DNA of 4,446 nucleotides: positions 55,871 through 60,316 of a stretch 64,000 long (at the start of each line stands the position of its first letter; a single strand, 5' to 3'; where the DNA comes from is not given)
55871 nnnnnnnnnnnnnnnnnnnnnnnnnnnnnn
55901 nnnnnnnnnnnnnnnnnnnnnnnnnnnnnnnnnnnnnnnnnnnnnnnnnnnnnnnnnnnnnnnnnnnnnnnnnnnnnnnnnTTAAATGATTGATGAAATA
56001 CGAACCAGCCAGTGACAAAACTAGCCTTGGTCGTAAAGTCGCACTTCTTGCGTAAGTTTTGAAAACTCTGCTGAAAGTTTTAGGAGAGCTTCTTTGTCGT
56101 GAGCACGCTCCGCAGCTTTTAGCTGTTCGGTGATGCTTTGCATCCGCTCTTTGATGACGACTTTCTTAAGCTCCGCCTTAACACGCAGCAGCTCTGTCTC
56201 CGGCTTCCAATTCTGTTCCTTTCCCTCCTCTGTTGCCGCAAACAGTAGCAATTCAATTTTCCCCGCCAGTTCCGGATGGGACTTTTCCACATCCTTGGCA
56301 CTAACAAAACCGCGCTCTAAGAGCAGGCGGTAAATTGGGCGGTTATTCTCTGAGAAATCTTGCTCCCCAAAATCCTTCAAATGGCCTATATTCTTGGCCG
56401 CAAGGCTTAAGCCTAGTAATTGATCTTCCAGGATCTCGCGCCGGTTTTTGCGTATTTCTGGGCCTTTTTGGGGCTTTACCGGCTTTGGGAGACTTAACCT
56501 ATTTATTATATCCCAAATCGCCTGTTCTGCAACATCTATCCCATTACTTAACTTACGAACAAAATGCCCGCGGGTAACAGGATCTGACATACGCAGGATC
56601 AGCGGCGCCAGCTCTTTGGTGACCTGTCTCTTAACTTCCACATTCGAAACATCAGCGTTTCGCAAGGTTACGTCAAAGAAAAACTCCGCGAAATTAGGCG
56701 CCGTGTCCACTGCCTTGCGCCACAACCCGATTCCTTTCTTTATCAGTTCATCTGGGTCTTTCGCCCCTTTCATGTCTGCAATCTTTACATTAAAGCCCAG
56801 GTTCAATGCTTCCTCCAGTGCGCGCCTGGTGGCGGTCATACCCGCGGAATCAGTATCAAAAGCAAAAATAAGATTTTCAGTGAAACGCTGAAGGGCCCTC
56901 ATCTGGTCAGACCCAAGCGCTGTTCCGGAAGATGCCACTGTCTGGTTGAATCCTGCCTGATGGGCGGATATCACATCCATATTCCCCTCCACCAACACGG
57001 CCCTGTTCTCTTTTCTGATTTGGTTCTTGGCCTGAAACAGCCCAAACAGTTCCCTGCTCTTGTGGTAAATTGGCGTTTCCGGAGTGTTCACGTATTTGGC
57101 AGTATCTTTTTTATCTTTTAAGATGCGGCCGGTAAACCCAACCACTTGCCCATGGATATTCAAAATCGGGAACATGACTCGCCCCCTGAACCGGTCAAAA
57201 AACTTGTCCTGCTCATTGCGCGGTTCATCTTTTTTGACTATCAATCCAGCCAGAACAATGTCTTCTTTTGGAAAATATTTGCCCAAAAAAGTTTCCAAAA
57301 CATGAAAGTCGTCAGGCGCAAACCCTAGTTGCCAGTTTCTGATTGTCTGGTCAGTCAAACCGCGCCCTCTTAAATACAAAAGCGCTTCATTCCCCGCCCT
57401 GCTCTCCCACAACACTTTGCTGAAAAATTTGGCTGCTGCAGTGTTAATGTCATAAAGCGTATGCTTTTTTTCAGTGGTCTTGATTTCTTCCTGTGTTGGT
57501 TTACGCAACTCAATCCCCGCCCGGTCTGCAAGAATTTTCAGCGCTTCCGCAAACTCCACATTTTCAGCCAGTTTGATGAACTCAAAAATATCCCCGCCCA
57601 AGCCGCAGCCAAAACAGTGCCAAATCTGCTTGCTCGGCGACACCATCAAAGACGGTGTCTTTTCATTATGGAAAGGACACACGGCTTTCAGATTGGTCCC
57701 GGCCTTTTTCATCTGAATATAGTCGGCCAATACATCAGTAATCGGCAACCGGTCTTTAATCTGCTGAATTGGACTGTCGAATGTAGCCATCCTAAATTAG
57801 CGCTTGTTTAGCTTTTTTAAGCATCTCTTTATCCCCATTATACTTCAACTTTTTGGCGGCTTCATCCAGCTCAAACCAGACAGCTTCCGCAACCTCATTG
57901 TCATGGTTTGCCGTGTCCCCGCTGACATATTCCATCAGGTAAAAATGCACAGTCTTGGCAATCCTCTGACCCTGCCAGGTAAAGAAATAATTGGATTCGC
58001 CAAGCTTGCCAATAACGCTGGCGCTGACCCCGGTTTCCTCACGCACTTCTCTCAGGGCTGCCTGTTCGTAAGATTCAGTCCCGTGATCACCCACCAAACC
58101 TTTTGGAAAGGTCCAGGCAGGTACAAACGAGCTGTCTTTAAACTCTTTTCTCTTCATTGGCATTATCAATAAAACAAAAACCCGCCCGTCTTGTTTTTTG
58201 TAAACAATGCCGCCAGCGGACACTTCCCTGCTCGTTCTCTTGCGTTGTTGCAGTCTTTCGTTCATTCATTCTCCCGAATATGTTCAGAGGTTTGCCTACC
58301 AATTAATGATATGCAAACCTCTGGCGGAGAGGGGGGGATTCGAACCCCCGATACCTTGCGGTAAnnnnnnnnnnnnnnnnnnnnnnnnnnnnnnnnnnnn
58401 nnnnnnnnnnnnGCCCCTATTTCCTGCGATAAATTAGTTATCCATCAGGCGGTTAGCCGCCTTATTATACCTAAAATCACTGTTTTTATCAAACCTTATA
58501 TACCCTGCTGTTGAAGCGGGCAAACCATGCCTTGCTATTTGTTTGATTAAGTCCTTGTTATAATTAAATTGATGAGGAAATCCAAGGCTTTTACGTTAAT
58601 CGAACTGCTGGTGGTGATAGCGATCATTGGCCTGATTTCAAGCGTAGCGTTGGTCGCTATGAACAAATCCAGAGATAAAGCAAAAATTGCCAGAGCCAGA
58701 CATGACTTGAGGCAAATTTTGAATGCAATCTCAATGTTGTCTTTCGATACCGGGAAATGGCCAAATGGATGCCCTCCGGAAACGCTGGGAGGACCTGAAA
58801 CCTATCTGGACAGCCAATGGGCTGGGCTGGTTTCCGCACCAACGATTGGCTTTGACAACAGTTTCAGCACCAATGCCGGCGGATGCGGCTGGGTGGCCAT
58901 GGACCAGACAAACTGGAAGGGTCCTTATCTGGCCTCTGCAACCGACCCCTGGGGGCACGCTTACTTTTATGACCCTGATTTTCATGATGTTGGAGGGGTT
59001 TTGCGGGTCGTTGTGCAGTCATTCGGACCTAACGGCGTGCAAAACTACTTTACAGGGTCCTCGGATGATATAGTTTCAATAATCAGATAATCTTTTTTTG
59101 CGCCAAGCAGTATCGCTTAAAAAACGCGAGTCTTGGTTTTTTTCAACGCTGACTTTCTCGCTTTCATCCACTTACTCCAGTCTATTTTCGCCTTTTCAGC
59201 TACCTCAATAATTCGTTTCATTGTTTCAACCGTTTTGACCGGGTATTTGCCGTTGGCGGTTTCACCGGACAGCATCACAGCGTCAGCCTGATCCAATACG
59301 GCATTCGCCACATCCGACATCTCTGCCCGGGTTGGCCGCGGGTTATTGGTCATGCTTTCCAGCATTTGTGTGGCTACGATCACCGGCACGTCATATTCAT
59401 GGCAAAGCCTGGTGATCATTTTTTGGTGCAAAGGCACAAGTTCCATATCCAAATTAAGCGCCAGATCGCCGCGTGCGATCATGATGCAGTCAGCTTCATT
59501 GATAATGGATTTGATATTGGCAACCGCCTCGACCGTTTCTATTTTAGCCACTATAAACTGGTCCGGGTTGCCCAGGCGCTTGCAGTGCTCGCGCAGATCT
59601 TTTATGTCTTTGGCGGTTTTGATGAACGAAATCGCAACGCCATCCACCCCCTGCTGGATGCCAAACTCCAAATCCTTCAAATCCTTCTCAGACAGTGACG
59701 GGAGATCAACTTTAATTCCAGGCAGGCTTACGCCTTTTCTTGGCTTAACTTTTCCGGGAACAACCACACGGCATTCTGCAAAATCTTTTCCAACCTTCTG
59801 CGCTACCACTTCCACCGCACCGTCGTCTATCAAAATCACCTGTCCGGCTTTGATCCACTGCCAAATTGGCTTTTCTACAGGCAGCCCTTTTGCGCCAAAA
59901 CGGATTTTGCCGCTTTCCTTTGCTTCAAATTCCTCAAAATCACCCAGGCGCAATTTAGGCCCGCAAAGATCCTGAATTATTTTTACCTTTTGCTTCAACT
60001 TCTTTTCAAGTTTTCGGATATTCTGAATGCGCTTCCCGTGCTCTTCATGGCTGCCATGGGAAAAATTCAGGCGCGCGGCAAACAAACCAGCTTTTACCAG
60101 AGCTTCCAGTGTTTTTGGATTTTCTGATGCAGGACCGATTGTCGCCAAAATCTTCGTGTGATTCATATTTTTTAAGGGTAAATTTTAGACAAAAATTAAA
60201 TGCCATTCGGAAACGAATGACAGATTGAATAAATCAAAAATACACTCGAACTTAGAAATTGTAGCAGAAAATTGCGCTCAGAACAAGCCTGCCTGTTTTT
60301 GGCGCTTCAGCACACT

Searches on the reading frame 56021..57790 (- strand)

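Call 46: search_protein_families(library=pfam, proteins=[window:56021-57790:-], max_evalue=0.01)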
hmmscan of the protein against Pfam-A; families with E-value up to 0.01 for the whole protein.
window:56021-57790:- (589 aa): 7 families
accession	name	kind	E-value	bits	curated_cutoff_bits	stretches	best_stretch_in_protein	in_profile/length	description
PF08275.17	DNAG_N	-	9e-36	123.2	26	1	128-255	6-128/128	DNA primase catalytic core, N-terminal domain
PF01807.25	Zn_ribbon_DnaG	-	1.1e-32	112.2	24.9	1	7-97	5-95/98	CHC2 zinc finger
PF13155.12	Toprim_2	-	8.3e-22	77.8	22.1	1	265-350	1-88/88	Toprim-like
PF13662.12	Toprim_4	-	2.1e-17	63.6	25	1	263-337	2-83/85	Toprim domain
PF01751.28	Toprim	-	1.5e-11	44.7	23.1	1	264-338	2-94/96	Toprim domain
PF10410.14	DnaB_bind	-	9.3e-09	35.9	20.6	1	369-416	2-49/56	DnaB-helicase binding domain of primase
PF13362.12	Toprim_3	-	1.5e-05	25.8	27.2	1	264-351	2-90/95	Toprim domain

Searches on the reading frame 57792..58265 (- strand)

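Call 46: search_protein_families(library=pfam, proteins=[window:57792-58265:-], max_evalue=0.01)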
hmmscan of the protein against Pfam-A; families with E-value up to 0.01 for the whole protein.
window:57792-58265:- (157 aa): 2 families
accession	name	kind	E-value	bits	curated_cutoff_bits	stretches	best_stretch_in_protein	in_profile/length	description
PF00293.34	NUDIX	-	3e-20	73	21.1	1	14-150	3-132/134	NUDIX domain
PF22327.2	Nudt16-like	-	0.00011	22.6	27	1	46-128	30-110/161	U8 snoRNA-decapping enzyme-like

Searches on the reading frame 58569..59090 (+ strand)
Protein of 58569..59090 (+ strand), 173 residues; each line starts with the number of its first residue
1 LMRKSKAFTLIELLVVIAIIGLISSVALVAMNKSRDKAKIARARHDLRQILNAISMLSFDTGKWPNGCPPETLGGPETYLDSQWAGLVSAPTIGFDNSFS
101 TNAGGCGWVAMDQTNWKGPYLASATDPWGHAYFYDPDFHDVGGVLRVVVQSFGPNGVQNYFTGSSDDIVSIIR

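Call 80: search_protein_families(library=pfam, proteins=[window:58569-59090:+], max_evalue=1)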
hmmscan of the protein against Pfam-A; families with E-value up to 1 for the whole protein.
window:58569-59090:+ (173 aa): 3 families
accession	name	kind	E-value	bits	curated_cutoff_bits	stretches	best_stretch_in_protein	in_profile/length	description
PF08334.16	T2SSG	-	3.3e-09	37.2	21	2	113-159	53-97/108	Type II secretion system (T2SS), protein G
PF07963.17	N_methyl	-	1.6e-08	34.2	21.2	1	2-28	1-27/27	Prokaryotic N-terminal methylation motif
PF25361.1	AAA_lid_RFC1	-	0.0098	15.8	34.9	1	40-60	28-48/59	RFC1-like, AAA+ ATPase lid domain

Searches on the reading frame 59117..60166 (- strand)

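Call 46: search_protein_families(library=pfam, proteins=[window:59117-60166:-], max_evalue=0.01)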
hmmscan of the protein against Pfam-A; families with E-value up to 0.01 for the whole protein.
window:59117-60166:- (349 aa): 2 families
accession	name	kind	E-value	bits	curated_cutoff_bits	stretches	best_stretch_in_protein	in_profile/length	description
PF00224.27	PK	-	7.3e-102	341.2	30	1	2-313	2-328/328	Pyruvate kinase, barrel domain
PF03328.21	HpcH_HpaI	-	3.7e-06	26.8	25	1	161-251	72-170/221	HpcH/HpaI aldolase/citrate lyase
